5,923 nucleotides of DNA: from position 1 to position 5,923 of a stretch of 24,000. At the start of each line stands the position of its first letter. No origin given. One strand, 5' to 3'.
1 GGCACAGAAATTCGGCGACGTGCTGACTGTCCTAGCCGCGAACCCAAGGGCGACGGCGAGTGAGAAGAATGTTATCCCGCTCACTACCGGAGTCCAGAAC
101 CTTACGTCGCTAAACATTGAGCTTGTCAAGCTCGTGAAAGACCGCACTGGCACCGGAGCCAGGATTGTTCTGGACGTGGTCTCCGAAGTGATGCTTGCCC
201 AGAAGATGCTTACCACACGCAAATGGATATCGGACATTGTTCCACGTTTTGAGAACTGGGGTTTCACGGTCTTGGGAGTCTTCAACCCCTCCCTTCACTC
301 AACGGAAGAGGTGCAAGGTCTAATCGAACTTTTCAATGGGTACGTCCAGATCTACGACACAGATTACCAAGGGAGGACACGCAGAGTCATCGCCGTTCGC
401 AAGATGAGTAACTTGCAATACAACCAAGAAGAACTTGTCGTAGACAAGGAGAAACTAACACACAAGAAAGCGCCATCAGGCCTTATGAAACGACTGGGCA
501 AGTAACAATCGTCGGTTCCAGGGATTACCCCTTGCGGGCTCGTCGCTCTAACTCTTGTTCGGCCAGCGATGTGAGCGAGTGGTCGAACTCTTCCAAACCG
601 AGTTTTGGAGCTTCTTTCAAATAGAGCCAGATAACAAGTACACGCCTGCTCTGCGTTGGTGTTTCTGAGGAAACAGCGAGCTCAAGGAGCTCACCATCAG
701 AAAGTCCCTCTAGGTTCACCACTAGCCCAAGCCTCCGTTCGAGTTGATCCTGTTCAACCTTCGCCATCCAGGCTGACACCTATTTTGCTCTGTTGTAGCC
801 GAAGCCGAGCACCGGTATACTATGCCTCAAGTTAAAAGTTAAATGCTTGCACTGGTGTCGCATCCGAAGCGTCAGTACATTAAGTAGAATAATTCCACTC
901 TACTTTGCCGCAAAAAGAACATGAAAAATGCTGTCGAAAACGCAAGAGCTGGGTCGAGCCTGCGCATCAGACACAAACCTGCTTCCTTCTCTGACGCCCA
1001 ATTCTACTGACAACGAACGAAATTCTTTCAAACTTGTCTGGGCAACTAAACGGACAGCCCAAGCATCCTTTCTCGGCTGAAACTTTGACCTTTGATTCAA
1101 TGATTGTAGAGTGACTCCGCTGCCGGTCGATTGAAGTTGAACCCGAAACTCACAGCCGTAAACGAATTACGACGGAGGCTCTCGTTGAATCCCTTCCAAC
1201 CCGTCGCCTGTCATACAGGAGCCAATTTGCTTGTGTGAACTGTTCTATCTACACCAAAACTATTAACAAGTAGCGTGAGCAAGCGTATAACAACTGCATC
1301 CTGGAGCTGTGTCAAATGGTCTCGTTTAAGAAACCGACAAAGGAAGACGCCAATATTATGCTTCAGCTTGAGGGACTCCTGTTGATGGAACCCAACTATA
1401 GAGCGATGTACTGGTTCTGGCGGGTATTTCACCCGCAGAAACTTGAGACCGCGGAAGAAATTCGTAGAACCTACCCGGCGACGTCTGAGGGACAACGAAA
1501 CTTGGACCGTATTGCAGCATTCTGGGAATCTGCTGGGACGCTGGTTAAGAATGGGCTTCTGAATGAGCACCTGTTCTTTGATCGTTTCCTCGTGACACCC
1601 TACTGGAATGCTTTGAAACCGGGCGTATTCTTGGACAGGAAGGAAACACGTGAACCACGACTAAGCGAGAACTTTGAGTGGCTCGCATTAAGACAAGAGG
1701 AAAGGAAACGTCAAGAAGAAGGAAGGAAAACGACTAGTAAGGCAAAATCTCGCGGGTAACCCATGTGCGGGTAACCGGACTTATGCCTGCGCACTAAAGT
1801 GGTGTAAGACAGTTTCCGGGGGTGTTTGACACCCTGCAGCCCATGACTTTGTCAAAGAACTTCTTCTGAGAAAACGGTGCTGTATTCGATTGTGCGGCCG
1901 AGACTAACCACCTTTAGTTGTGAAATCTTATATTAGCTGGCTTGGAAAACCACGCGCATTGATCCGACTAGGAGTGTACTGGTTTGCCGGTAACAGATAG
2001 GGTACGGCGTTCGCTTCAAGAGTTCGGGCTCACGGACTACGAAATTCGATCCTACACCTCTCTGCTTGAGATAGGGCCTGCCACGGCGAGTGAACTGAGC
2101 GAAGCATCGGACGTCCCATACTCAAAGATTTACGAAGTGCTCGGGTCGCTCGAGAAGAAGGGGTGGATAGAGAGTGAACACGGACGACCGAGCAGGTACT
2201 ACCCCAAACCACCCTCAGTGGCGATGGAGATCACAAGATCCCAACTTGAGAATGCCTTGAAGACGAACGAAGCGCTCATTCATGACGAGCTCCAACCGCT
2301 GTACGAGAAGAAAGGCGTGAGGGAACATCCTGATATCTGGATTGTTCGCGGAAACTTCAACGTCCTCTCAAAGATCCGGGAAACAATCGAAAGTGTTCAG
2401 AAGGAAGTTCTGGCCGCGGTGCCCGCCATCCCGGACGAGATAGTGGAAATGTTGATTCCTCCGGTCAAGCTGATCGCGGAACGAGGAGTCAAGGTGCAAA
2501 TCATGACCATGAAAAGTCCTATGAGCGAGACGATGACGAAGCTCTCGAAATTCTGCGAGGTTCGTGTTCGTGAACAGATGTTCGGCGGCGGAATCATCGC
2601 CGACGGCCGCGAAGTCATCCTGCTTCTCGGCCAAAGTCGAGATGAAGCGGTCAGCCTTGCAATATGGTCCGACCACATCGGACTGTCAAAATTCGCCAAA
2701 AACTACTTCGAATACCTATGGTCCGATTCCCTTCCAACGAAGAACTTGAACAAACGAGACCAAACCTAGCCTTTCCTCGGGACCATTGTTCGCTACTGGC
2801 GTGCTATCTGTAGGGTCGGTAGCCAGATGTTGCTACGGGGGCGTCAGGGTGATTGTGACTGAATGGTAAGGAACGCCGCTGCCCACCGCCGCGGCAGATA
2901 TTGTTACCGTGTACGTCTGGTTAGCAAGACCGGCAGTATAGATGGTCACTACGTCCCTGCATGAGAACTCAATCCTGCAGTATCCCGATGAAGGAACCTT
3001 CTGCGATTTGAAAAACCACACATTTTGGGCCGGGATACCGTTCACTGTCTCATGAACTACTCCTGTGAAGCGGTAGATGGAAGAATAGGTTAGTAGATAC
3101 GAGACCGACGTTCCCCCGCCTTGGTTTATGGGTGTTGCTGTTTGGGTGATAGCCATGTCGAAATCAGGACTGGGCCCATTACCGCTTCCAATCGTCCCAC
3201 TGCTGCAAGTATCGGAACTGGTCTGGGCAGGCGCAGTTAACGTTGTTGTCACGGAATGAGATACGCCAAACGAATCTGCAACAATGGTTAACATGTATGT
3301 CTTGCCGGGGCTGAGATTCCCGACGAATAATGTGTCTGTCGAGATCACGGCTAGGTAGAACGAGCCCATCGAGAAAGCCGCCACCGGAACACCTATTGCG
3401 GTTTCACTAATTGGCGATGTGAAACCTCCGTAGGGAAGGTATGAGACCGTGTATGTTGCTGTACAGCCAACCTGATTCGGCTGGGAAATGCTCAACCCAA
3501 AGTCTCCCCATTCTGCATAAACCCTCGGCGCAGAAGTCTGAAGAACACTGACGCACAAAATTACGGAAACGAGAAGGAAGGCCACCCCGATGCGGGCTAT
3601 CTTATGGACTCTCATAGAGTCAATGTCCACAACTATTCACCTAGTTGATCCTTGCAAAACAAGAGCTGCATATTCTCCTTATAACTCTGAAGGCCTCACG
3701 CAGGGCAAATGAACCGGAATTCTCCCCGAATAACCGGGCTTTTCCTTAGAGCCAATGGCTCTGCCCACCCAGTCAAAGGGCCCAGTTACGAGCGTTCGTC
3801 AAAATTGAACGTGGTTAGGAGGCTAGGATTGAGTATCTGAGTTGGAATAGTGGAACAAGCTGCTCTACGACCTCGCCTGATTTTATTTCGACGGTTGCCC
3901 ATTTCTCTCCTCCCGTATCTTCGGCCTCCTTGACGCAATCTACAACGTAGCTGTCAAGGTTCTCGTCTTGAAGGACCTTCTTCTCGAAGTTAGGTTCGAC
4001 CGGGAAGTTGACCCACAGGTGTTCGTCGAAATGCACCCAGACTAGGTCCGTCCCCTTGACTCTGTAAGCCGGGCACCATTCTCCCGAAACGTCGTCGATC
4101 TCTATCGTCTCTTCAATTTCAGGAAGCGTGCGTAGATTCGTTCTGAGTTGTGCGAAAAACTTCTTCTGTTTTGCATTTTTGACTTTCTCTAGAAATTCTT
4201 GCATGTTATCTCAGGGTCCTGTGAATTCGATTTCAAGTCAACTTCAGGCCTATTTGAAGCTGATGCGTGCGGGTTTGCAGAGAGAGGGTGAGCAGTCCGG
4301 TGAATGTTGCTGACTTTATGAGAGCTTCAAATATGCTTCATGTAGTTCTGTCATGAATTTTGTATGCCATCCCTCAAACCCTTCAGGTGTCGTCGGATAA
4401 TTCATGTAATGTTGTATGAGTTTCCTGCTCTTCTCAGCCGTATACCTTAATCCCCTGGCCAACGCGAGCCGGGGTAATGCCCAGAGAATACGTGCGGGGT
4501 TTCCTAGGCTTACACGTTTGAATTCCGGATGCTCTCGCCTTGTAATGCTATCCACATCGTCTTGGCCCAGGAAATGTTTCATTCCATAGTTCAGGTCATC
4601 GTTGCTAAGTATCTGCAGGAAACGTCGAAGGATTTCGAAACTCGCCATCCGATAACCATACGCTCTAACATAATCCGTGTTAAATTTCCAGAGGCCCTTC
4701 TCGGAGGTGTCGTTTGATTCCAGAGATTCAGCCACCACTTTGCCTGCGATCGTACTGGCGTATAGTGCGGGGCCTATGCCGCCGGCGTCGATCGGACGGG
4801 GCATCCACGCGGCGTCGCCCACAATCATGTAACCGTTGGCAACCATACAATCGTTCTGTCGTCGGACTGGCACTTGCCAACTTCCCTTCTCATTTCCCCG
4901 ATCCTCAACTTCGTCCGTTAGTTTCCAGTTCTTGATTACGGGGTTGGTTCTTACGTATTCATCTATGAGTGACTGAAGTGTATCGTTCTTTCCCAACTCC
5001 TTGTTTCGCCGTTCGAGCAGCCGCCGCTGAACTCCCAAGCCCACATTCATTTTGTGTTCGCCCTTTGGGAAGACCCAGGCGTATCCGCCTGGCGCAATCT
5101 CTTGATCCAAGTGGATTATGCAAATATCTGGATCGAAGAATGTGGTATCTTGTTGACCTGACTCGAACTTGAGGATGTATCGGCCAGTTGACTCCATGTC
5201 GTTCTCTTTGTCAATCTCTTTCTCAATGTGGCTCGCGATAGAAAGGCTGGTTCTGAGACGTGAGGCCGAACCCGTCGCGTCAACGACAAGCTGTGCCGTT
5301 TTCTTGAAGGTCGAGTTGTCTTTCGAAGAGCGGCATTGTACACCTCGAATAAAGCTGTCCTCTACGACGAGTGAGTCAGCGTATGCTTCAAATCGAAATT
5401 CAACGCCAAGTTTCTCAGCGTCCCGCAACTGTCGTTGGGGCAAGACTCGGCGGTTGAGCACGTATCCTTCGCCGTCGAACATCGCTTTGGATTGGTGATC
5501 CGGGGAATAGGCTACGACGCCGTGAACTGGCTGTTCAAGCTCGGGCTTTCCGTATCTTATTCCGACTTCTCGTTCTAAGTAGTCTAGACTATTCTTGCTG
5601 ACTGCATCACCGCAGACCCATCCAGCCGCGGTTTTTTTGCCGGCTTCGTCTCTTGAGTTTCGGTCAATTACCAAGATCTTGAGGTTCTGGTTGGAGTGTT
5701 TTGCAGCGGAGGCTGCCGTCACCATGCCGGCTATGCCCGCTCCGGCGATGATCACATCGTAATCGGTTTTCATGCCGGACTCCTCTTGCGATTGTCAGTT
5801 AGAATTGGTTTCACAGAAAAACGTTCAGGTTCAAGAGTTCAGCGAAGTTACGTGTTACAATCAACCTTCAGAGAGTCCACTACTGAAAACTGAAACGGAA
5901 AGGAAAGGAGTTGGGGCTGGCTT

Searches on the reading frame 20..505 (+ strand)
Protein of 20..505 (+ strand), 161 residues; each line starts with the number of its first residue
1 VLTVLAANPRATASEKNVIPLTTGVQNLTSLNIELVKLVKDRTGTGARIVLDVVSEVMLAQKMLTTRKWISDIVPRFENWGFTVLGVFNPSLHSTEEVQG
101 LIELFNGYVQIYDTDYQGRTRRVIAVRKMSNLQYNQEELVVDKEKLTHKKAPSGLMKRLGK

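Call 8: search_protein_families(library=pfam, proteins=[window:20-505:+], max_evalue=0.01)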
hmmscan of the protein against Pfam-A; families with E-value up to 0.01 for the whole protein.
window:20-505:+ (161 aa): 1 family
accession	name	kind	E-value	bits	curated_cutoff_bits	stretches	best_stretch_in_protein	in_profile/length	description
PF06745.19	ATPase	-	5.8e-07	29.5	26.6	1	17-138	98-214/231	KaiC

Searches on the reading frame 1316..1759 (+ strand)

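Call 8: search_protein_families(library=pfam, proteins=[window:1316-1759:+], max_evalue=0.01)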
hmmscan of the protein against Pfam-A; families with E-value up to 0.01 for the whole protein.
window:1316-1759:+ (147 aa): 1 family
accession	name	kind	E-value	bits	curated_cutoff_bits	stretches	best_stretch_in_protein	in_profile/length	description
PF15956.11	DUF4760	-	4.4e-12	46.8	25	1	30-126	27-140/141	Domain of unknown function (DUF4760)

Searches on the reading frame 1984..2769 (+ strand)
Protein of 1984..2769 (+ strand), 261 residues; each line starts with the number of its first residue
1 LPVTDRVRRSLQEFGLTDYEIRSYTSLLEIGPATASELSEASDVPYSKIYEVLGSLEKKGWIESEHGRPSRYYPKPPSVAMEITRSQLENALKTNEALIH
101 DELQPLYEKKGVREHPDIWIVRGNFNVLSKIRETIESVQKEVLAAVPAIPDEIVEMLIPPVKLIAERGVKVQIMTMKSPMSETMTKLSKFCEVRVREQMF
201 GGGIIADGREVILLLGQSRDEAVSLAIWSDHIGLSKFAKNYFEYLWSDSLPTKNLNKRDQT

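Call 7: search_protein_families(library=pfam, proteins=[window:1984-2769:+], max_evalue=0.01)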
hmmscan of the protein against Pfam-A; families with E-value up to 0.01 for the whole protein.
window:1984-2769:+ (261 aa): 10 families
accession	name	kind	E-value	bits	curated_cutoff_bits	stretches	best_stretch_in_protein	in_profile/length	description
PF01978.25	TrmB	-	3e-25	88.3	25.6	1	11-77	1-67/68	Sugar-specific transcriptional regulator TrmB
PF11495.14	Regulator_TrmB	-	1e-10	41.8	22.2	1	118-249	2-132/233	Archaeal transcriptional regulator TrmB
PF02082.26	Rrf2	-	0.00069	20.2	30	1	31-69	22-60/132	Iron-dependent Transcriptional regulator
PF03965.22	Penicillinase_R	-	0.00076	20.2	22.6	1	36-77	25-67/115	Penicillinase repressor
PF09339.16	HTH_IclR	-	0.0011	19.1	22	1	32-64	18-50/52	IclR helix-turn-helix domain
PF01047.28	MarR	-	0.003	17.9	24.6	1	26-66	11-51/59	MarR family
PF13463.12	HTH_27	-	0.0035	18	22.2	1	32-71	18-58/68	Winged helix DNA-binding domain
PF03551.20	PadR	-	0.0038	17.6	27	1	38-73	22-63/75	Transcriptional regulator PadR-like family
PF21476.4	PF0610-like_N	-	0.005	17.5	33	0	26-57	8-39/50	PF0610-like, N-terminal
PF21100.3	MCM_C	-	0.0079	16.5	27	0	35-72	27-61/64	MCM protein C-terminal winged helix-turn-helix domain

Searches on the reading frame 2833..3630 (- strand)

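Call 7: search_protein_families(library=pfam, proteins=[window:2833-3630:-], max_evalue=0.01)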
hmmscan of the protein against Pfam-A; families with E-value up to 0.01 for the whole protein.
window:2833-3630:- (265 aa): 0 families

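Call 41: search_protein_families(library=ncbifam, proteins=[window:2833-3630:-], max_evalue=10)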
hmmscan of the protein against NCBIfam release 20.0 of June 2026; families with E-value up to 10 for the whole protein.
window:2833-3630:- (265 aa): 1 family
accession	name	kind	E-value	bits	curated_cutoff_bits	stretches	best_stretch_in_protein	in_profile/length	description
NF058595.1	invert_tail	domain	1.4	9.3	37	1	108-132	87-111/113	lipo-invert putative C-terminal anchoring domain-containing protein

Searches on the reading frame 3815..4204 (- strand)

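Call 7: search_protein_families(library=pfam, proteins=[window:3815-4204:-], max_evalue=0.01)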
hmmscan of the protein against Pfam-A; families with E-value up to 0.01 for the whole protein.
window:3815-4204:- (129 aa): 1 family
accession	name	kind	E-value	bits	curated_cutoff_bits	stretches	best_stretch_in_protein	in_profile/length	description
PF12663.12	DUF3788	-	0.00047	20.6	25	1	43-123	48-127/128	Protein of unknown function (DUF3788)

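Call 41: search_protein_families(library=ncbifam, proteins=[window:3815-4204:-], max_evalue=10)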
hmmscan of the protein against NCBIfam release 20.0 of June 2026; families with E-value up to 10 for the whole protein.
window:3815-4204:- (129 aa): 0 families

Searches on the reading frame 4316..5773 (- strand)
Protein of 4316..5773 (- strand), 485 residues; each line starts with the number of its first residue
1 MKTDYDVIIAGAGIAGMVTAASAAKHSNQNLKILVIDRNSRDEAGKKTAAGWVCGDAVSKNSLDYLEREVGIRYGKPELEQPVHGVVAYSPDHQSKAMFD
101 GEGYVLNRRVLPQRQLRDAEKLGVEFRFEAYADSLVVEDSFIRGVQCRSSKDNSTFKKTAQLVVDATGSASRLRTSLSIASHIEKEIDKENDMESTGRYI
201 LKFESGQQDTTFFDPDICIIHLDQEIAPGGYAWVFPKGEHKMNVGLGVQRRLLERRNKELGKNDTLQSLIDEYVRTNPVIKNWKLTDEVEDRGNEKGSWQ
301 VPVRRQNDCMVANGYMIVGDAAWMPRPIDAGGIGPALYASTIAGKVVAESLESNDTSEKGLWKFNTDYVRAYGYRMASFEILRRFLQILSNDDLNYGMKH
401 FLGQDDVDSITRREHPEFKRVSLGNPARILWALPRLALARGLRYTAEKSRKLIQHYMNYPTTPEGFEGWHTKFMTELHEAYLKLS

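Call 7: search_protein_families(library=pfam, proteins=[window:4316-5773:-], max_evalue=0.01)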
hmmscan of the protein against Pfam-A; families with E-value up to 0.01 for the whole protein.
window:4316-5773:- (485 aa): 10 families
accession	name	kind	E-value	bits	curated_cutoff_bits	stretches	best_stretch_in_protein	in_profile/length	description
PF22578.2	GGR_cat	-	1.1e-16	60.9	27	1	211-257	14-60/88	Geranylgeranyl reductase catalytic domain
PF01266.30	DAO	-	7e-11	42.7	27.9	2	6-57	1-50/353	FAD dependent oxidoreductase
PF00890.30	FAD_binding_2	-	7.4e-11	42.3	20.4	2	116-173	149-208/414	FAD binding domain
PF12831.13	FAD_oxidored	-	1.1e-05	25.4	27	1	6-170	1-147/416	FAD dependent oxidoreductase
PF01946.23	Thi4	-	2e-05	24.4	26.2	1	5-89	18-99/235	Thi4 family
PF13450.12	NAD_binding_8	-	9e-05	23.1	21.9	1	9-41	1-30/68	NAD(P)-binding Rossmann-like domain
PF01494.25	FAD_binding_3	-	0.0006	19.6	22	0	4-187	1-177/349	FAD binding domain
PF07992.20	Pyr_redox_2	-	0.0016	18.4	26.1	1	5-173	1-113/291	Pyridine nucleotide-disulphide oxidoreductase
PF04820.20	Trp_halogenase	-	0.0028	17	21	0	6-38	1-34/458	Tryptophan halogenase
PF03486.20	HI0933_like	-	0.0042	17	50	1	6-47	2-38/244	HI0933-like protein Rossmann domain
